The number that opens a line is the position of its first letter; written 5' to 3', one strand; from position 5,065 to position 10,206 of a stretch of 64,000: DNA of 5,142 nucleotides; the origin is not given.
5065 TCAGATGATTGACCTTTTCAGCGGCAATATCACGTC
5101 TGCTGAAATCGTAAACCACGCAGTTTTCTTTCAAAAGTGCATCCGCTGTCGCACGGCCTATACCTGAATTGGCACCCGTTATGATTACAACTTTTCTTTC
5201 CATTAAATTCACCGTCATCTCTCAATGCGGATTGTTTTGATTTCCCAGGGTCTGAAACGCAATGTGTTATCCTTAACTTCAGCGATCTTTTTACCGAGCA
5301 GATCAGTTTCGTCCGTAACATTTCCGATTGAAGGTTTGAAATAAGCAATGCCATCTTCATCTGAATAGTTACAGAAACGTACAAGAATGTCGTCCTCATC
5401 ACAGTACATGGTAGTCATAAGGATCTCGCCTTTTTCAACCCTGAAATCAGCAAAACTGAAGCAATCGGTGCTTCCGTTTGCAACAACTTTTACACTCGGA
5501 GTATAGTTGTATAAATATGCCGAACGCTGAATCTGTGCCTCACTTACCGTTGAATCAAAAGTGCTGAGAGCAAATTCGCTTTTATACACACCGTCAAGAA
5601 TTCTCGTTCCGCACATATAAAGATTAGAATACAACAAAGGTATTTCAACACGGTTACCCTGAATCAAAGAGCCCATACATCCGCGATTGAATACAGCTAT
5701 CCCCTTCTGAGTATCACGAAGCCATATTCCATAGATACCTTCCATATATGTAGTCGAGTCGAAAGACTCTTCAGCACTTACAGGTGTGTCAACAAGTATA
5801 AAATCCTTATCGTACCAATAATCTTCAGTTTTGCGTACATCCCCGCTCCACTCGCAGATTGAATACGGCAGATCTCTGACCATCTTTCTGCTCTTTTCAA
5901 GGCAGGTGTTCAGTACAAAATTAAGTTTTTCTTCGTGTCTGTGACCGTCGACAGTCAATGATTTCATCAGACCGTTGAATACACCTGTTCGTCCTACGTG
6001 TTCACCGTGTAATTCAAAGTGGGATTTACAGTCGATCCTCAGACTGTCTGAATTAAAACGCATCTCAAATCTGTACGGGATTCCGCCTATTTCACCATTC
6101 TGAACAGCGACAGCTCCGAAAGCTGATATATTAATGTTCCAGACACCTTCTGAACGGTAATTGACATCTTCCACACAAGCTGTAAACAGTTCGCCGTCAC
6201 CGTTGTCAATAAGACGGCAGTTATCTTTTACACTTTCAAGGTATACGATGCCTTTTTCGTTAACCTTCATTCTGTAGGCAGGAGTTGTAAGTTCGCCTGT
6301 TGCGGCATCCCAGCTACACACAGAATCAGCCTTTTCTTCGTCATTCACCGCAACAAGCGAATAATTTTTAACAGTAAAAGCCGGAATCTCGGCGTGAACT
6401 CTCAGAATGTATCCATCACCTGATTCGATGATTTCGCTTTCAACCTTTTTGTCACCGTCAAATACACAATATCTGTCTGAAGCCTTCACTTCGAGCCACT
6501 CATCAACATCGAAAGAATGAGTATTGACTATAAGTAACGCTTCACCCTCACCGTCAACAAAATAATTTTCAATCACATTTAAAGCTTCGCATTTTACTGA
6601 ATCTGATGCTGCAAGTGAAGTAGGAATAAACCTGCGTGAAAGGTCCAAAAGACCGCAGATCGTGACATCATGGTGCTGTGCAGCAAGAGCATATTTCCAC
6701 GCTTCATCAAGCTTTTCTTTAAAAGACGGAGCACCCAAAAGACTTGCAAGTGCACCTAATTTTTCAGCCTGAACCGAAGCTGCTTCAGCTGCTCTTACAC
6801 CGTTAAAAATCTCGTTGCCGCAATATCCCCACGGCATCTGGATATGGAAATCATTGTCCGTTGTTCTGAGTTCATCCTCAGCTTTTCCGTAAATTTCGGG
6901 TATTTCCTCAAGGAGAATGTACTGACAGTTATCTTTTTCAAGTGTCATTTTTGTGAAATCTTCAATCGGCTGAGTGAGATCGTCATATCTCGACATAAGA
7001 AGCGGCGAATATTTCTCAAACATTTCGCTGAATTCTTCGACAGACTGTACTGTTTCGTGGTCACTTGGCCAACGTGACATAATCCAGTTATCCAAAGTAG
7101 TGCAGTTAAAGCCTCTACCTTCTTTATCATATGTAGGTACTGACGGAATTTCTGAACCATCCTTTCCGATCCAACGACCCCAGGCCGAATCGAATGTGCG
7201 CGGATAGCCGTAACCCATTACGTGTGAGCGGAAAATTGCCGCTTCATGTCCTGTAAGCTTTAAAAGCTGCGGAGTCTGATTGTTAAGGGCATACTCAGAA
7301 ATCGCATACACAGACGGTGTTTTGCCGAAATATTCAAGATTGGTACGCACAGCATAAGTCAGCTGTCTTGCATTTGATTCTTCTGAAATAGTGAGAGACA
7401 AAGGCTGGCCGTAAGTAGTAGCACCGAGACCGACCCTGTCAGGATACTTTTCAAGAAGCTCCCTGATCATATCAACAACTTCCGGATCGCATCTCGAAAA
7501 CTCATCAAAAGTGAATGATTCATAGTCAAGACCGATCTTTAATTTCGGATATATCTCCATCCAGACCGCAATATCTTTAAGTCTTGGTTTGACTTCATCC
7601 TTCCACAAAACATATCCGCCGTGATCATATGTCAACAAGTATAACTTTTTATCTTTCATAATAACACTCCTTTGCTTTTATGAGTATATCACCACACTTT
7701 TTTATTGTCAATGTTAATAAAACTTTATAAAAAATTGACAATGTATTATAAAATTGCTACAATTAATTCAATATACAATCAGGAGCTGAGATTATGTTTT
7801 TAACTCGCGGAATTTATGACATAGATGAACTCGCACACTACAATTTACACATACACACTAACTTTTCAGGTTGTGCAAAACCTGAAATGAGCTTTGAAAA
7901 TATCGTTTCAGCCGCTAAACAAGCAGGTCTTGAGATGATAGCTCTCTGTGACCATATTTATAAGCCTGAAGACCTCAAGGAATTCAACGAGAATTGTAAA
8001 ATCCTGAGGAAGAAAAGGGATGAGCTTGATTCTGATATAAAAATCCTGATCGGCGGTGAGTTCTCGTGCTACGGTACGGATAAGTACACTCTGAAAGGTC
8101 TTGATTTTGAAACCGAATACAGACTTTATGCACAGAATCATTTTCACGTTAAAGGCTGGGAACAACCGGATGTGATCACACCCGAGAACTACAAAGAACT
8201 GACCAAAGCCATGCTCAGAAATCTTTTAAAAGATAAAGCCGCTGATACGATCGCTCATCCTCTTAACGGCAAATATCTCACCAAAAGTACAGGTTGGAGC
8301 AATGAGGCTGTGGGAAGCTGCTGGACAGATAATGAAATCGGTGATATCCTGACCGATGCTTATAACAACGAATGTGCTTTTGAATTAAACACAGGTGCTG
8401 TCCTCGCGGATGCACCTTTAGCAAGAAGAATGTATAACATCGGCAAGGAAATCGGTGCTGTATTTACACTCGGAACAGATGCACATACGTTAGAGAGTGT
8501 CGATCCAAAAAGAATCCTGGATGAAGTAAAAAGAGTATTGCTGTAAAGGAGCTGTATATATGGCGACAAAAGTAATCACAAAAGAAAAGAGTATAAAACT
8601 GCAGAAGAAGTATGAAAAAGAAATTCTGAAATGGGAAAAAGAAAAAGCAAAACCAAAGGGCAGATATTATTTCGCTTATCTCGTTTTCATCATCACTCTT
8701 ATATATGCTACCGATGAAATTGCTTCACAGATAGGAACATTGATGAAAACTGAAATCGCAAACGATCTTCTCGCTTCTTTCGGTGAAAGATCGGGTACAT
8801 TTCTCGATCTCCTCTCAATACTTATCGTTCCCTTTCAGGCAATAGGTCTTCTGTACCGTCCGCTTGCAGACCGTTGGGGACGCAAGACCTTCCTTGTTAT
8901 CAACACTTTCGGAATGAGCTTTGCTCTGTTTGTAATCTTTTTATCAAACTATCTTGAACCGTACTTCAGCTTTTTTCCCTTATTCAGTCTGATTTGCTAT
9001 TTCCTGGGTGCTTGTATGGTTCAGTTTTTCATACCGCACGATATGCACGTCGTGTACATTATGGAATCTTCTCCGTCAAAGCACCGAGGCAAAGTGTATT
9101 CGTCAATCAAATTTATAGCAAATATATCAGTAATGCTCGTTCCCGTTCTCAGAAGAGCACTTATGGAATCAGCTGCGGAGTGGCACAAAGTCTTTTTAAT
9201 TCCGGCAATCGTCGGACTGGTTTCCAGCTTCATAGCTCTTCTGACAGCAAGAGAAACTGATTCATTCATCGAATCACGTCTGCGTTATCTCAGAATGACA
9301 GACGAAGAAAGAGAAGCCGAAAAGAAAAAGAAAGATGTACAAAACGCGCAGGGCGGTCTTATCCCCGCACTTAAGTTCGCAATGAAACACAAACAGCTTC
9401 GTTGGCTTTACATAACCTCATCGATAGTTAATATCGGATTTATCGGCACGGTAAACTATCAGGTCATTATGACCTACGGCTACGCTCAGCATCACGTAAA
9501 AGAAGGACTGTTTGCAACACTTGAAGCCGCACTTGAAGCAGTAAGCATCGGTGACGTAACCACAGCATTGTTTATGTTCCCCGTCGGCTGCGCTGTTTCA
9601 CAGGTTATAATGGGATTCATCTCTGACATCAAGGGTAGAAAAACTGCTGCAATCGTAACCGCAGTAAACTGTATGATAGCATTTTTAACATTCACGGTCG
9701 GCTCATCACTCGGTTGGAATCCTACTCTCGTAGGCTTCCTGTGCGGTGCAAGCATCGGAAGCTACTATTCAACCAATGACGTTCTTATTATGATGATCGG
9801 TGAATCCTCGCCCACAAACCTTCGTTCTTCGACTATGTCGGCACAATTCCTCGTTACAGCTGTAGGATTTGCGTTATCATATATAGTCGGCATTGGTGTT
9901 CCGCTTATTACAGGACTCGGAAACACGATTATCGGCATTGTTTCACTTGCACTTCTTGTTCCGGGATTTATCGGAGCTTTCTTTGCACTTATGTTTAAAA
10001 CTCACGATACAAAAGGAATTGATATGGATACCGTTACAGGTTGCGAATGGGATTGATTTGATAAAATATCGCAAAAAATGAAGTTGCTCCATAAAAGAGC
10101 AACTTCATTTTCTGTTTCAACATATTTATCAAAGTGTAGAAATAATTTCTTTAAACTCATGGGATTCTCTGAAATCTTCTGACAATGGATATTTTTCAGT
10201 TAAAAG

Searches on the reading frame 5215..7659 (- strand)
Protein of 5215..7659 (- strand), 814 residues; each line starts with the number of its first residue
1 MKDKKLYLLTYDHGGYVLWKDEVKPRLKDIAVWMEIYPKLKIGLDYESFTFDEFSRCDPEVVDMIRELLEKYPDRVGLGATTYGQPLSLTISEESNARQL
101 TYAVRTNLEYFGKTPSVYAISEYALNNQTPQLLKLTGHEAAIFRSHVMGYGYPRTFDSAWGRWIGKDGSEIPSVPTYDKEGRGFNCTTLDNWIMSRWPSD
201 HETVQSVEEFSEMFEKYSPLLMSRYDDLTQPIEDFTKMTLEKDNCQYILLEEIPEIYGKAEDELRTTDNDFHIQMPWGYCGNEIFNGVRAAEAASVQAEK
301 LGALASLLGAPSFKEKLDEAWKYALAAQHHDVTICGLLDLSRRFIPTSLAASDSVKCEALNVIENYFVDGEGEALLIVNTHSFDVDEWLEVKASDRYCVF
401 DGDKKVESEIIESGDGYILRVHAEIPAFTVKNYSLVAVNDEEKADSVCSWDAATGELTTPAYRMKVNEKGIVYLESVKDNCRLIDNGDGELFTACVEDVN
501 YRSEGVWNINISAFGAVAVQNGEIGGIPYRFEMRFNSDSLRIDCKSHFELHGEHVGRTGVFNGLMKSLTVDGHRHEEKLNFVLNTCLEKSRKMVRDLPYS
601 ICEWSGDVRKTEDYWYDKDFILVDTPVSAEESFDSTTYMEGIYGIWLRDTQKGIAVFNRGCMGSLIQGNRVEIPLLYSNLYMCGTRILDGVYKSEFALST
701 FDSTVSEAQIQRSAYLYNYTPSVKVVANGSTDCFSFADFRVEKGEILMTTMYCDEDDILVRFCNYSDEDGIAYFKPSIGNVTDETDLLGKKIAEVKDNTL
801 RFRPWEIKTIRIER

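Call 9: search_protein_families(library=pfam, proteins=[window:5215-7659:-], max_evalue=0.00001)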
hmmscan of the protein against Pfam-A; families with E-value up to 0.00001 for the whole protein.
window:5215-7659:- (814 aa): 2 families
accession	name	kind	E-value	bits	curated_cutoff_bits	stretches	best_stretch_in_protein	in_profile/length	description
PF17677.7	Glyco_hydro38C2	-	9.9e-07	29.2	22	1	754-810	12-72/72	Glycosyl hydrolases family 38 C-terminal beta sandwich domain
PF03065.20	Glyco_hydro_57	-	3.2e-06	27.1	21.2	1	37-140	66-168/291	Glycosyl hydrolase family 57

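Call 85: search_protein_families(library=ncbifam, proteins=[window:5215-7659:-], max_evalue=1e-10)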
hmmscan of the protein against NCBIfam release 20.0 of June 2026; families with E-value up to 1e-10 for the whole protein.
window:5215-7659:- (814 aa): 0 families

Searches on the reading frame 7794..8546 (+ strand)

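Call 9: search_protein_families(library=pfam, proteins=[window:7794-8546:+], max_evalue=0.00001)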
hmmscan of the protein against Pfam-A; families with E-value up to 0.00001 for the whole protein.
window:7794-8546:+ (250 aa): 1 family
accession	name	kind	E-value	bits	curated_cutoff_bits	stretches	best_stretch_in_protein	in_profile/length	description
PF02811.25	PHP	-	3.7e-08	34.3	26.4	1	18-105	2-71/164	PHP domain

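Call 85: search_protein_families(library=ncbifam, proteins=[window:7794-8546:+], max_evalue=1e-10)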
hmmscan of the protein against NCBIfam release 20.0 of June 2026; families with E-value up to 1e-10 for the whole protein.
window:7794-8546:+ (250 aa): 0 families

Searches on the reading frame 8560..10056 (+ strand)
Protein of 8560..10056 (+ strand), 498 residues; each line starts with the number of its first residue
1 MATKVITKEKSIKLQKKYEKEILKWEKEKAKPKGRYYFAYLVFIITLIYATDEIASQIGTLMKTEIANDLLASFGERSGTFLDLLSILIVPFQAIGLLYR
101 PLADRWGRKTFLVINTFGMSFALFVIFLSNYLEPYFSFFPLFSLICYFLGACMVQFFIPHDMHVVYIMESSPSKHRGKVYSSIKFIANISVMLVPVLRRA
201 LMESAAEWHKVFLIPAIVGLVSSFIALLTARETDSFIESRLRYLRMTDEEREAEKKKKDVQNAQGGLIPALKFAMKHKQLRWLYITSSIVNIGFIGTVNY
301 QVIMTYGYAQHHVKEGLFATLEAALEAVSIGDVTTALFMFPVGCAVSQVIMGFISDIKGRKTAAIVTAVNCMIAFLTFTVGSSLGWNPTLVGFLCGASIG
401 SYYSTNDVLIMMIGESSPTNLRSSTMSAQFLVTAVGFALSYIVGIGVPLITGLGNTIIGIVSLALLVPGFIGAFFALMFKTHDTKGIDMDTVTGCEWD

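Call 9: search_protein_families(library=pfam, proteins=[window:8560-10056:+], max_evalue=0.00001)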
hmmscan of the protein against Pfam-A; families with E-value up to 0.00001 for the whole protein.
window:8560-10056:+ (498 aa): 2 families
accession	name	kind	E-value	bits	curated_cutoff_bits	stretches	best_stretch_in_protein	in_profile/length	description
PF07690.21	MFS_1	-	1.2e-24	87.4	33.4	1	43-440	2-346/347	Major Facilitator Superfamily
PF00083.30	Sugar_tr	-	1.5e-14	54.2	22.3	2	291-475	15-190/452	Sugar (and other) transporter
